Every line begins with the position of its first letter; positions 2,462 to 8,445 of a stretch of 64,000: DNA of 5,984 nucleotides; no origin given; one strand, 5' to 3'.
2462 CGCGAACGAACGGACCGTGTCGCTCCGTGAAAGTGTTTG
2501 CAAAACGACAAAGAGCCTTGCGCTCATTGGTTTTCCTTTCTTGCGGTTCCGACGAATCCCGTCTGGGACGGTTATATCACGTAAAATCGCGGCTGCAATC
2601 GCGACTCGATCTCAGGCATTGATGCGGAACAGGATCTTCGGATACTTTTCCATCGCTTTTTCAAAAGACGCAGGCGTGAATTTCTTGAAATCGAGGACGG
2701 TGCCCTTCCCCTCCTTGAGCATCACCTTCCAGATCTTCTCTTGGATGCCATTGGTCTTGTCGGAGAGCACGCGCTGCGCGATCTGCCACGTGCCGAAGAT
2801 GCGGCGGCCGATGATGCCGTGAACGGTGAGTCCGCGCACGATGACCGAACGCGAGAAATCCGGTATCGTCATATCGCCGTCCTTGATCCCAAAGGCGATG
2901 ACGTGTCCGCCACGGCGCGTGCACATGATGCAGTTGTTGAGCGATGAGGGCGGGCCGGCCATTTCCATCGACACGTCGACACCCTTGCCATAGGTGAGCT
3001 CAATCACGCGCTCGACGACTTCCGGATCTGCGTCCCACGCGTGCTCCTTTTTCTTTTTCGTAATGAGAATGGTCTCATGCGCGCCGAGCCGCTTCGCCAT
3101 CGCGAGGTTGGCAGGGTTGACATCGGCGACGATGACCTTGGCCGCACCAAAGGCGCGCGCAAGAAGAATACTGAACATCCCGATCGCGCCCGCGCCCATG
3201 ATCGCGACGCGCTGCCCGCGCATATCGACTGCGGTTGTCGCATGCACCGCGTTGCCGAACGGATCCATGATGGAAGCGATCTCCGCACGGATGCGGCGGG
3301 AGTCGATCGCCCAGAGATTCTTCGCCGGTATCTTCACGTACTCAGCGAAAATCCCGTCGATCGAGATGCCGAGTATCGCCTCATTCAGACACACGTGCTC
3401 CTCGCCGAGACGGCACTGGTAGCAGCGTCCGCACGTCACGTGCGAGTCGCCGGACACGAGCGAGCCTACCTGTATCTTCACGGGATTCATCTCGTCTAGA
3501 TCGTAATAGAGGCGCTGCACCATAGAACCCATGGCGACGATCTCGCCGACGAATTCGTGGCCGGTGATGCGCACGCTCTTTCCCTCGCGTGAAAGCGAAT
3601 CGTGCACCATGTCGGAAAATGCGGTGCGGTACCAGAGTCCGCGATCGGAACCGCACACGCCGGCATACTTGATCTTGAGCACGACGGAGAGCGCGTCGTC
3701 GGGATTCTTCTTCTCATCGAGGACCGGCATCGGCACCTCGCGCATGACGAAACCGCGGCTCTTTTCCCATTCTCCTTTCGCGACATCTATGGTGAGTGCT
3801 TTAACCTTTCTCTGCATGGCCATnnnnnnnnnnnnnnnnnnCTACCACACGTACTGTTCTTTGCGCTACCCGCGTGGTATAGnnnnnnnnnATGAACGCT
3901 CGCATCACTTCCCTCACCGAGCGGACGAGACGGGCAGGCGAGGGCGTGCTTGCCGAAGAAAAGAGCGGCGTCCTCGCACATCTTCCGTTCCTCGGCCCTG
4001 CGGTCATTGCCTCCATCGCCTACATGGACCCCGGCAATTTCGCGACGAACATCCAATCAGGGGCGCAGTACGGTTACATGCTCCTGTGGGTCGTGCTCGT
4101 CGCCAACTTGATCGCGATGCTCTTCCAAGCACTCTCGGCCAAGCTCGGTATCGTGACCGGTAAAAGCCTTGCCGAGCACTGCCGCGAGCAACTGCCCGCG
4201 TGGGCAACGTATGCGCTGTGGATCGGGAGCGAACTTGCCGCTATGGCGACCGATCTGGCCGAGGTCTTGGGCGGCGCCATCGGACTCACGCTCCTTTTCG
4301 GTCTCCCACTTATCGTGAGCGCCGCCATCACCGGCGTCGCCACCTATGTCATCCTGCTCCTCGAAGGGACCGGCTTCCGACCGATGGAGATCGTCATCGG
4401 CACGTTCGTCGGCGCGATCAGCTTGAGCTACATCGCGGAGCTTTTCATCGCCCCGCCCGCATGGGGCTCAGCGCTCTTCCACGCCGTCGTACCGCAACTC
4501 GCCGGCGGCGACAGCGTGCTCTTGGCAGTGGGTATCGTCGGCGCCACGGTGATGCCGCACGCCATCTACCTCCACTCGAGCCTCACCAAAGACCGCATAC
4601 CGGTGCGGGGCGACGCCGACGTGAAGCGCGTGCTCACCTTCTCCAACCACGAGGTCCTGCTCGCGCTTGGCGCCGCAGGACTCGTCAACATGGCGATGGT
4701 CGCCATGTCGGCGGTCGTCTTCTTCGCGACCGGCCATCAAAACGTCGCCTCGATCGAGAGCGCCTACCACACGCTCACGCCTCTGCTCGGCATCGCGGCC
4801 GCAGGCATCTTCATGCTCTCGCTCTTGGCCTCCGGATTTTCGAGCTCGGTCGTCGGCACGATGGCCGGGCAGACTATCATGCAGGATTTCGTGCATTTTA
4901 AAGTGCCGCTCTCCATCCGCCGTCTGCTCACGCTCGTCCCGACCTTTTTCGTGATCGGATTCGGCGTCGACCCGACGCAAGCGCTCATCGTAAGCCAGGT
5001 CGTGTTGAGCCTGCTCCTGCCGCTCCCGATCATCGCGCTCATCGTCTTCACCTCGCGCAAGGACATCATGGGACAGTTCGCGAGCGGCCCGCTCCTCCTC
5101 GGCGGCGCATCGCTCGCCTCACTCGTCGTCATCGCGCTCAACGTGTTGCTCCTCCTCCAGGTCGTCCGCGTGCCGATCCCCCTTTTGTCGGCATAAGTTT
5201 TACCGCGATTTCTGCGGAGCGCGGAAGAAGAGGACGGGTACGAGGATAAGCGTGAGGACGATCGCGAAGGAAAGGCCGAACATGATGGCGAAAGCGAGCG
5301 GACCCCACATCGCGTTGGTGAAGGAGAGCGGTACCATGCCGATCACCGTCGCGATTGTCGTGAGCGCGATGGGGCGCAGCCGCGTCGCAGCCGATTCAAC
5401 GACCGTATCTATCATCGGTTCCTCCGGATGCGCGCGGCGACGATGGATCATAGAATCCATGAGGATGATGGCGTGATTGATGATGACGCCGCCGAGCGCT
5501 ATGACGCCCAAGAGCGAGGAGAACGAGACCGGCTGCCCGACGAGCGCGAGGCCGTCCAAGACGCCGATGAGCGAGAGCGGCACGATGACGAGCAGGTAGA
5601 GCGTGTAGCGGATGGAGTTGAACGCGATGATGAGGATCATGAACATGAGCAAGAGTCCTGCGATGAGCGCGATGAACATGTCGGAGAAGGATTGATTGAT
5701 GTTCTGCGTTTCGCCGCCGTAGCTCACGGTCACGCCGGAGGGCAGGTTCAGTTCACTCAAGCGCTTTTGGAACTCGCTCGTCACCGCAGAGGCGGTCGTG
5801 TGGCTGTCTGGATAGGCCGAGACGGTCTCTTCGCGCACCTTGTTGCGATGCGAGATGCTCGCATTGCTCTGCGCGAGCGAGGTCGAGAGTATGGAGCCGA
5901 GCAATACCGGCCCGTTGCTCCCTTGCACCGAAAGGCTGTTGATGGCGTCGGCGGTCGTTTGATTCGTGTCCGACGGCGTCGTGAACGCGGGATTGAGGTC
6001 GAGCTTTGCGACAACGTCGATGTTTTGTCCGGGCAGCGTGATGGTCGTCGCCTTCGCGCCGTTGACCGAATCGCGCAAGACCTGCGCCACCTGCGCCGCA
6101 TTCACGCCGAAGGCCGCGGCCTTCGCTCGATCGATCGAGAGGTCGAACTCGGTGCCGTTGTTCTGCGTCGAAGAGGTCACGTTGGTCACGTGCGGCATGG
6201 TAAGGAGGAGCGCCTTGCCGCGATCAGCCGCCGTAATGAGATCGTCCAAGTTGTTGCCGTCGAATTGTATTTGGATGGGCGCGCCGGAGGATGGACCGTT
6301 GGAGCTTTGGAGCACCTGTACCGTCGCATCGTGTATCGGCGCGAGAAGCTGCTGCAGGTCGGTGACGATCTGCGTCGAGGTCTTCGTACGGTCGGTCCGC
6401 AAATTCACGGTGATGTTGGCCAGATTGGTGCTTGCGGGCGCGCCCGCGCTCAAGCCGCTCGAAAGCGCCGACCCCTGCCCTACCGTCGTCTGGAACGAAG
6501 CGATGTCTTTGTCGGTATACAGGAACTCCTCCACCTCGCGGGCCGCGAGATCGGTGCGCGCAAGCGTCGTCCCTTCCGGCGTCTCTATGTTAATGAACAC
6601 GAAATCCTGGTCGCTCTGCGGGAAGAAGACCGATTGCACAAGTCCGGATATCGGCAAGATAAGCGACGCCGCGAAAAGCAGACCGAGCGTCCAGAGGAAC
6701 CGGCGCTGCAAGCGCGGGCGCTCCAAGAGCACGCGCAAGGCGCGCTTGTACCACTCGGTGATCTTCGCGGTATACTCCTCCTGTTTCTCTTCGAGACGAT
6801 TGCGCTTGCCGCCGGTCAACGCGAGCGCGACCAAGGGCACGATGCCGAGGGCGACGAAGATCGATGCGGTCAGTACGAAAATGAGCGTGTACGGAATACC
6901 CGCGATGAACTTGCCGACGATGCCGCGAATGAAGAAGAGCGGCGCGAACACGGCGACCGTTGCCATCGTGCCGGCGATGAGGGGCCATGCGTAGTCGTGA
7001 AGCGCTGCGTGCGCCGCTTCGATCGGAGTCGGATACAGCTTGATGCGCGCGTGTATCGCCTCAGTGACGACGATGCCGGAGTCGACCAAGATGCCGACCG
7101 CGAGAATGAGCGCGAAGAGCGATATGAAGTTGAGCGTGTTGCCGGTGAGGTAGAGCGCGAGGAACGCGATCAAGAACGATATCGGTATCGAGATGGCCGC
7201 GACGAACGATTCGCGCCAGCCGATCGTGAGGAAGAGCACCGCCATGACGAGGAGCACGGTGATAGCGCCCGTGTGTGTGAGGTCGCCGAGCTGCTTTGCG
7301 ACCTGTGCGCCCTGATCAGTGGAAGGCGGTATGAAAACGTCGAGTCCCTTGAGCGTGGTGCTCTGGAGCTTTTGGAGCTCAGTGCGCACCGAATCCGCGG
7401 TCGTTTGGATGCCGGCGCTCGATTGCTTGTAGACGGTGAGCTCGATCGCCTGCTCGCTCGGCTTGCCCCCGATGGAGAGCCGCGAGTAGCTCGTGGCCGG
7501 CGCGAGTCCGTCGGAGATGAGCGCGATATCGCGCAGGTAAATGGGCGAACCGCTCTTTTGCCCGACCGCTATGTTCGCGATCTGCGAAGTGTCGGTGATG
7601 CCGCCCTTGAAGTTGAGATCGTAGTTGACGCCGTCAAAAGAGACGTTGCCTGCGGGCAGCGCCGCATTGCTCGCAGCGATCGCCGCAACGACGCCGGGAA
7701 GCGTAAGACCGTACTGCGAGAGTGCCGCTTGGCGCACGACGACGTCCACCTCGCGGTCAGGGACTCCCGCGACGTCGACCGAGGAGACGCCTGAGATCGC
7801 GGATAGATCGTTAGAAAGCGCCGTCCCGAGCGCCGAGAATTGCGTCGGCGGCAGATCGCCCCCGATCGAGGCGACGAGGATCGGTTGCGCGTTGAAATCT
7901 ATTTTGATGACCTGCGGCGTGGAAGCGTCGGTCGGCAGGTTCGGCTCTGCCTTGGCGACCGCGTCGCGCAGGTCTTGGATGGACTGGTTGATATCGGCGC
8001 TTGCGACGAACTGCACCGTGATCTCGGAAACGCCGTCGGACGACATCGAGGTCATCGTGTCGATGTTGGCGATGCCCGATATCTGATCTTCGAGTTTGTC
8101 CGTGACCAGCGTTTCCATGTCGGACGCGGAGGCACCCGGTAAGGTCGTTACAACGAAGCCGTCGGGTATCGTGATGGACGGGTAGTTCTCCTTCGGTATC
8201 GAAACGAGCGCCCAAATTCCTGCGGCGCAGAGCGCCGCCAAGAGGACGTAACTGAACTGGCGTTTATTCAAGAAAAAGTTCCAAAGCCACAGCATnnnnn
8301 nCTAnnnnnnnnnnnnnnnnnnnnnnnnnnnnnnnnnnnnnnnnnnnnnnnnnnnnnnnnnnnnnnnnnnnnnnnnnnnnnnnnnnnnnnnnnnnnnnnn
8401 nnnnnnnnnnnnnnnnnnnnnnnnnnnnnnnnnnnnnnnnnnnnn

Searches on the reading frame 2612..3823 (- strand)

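Call 61: search_protein_families(library=pfam, proteins=[window:2612-3823:-], max_evalue=0.00001)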
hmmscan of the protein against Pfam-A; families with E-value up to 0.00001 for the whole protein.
window:2612-3823:- (403 aa): 2 families
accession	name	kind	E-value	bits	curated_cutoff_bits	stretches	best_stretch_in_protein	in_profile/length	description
PF00107.32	ADH_zinc_N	-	1e-24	87.3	31.8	1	213-348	1-122/129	Zinc-binding dehydrogenase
PF08240.17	ADH_N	-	2e-17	63.8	23.5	1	46-173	4-102/104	Alcohol dehydrogenase GroES-like domain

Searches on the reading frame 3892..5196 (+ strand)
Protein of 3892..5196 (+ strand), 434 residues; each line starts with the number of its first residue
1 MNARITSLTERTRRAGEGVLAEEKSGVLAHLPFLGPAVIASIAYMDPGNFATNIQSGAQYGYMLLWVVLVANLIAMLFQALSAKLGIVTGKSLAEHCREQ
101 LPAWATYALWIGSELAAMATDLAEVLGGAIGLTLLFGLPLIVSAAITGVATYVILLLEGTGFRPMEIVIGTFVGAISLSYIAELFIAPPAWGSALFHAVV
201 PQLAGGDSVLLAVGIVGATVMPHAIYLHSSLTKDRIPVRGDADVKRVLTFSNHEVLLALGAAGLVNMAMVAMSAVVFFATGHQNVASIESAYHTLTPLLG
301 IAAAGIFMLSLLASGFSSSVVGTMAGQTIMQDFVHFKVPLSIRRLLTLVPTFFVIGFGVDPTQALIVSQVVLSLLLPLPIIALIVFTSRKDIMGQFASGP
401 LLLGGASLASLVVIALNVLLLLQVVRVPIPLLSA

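Call 61: search_protein_families(library=pfam, proteins=[window:3892-5196:+], max_evalue=0.00001)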
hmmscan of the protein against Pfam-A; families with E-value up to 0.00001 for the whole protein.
window:3892-5196:+ (434 aa): 1 family
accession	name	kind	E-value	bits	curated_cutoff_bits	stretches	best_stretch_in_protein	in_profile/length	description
PF01566.24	Nramp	-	7.3e-119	397.4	29.8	1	50-398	1-355/357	Natural resistance-associated macrophage protein-like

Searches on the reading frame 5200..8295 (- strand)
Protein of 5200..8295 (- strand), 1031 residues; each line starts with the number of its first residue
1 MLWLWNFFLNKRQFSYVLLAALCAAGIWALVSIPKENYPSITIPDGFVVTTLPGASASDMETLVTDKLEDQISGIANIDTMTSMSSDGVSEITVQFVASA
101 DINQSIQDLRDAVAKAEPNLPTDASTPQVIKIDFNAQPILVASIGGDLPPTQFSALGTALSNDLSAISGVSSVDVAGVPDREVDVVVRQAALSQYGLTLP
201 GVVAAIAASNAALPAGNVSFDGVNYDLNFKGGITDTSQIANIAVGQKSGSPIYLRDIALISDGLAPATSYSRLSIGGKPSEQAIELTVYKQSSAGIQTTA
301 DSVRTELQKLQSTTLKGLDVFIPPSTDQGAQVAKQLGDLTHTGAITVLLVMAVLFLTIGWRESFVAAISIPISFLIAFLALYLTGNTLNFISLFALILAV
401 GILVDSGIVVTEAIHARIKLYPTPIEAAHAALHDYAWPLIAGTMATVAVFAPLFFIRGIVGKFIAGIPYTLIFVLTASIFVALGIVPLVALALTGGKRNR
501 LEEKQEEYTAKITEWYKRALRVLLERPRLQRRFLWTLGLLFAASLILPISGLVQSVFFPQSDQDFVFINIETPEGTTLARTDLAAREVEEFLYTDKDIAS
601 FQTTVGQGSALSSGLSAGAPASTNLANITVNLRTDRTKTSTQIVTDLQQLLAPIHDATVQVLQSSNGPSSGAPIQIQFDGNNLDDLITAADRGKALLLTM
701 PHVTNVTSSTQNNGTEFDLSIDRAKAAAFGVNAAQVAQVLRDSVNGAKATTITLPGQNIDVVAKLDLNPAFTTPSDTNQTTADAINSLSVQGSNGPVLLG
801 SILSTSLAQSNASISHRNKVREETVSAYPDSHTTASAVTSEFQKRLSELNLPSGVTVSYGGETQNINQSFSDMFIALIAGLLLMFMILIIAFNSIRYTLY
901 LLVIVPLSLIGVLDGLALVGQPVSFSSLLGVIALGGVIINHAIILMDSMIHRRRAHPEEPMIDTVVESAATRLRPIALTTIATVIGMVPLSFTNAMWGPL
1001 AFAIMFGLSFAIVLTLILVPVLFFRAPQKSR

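Call 61: search_protein_families(library=pfam, proteins=[window:5200-8295:-], max_evalue=0.00001)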
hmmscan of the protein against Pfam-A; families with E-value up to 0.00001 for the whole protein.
window:5200-8295:- (1031 aa): 2 families
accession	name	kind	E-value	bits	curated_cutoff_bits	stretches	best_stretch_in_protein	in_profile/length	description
PF00873.25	ACR_tran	-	1.7e-178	595.9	28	1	5-1024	2-1018/1021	AcrB/AcrD/AcrF family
PF03176.21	MMPL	-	2.7e-06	27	20.5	0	840-1022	108-298/333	MMPL family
